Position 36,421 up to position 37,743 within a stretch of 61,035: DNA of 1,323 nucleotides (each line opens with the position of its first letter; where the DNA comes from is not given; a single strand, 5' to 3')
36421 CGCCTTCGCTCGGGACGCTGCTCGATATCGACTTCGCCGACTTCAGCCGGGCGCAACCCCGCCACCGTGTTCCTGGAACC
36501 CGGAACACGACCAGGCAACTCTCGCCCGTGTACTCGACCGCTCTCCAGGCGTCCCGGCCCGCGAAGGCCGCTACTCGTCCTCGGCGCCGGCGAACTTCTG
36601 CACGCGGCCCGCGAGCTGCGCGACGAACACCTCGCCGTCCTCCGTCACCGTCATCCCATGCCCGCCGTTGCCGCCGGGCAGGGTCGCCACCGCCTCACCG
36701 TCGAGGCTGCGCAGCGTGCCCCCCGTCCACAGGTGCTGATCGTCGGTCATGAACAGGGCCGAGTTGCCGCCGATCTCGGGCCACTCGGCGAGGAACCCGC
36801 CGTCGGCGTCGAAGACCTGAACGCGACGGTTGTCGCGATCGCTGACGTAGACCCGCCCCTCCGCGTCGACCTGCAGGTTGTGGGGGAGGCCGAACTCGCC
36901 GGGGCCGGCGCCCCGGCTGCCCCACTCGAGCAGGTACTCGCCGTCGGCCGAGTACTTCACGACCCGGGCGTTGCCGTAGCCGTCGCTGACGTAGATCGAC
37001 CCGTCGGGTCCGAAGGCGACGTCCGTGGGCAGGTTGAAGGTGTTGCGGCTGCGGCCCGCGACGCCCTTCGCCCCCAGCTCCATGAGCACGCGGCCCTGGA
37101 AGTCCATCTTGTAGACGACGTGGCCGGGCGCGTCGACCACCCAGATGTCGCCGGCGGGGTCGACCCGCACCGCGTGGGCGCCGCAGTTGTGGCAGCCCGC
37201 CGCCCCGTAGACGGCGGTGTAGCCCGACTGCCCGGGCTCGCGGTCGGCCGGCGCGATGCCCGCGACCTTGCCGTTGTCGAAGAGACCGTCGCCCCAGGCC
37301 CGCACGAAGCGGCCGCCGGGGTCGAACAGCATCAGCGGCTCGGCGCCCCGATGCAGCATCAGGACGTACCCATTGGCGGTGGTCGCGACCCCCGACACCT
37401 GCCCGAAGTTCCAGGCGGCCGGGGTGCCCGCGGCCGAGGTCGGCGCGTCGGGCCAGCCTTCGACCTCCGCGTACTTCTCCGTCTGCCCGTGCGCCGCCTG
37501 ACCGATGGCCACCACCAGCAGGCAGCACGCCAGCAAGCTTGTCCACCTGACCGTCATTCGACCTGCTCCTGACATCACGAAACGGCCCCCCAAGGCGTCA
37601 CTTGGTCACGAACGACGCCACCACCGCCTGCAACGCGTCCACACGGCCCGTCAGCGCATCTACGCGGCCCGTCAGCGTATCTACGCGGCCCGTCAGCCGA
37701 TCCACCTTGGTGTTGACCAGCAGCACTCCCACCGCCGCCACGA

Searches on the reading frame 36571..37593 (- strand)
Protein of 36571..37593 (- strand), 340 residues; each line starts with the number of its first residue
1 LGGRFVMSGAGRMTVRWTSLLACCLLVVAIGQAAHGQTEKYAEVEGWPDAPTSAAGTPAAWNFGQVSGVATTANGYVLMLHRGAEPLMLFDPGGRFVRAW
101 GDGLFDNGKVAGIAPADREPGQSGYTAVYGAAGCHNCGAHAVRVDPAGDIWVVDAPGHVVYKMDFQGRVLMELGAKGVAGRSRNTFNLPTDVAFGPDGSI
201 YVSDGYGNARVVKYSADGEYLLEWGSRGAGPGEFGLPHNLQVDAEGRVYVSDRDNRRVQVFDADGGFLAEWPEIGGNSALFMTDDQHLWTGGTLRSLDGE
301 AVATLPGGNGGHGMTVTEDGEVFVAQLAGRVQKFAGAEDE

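Call 79: search_protein_families(library=pfam, proteins=[window:36571-37593:-], max_evalue=0.001)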
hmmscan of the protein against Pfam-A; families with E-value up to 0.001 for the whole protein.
window:36571-37593:- (340 aa): 4 families
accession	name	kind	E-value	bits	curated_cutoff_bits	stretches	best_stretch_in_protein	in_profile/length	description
PF01436.27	NHL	-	8.3e-17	60.7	20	2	186-214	1-28/28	NHL repeat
PF08450.18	SGL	-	2.8e-07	30.8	26.3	1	142-271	91-220/246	SMP-30/Gluconolactonase/LRE-like region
PF17170.10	DUF5128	-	8.8e-07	28.8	22.9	1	197-269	53-126/321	6-bladed beta-propeller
PF13449.12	Phytase-like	-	0.00066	20.1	27.6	0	240-324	73-140/284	Esterase-like activity of phytase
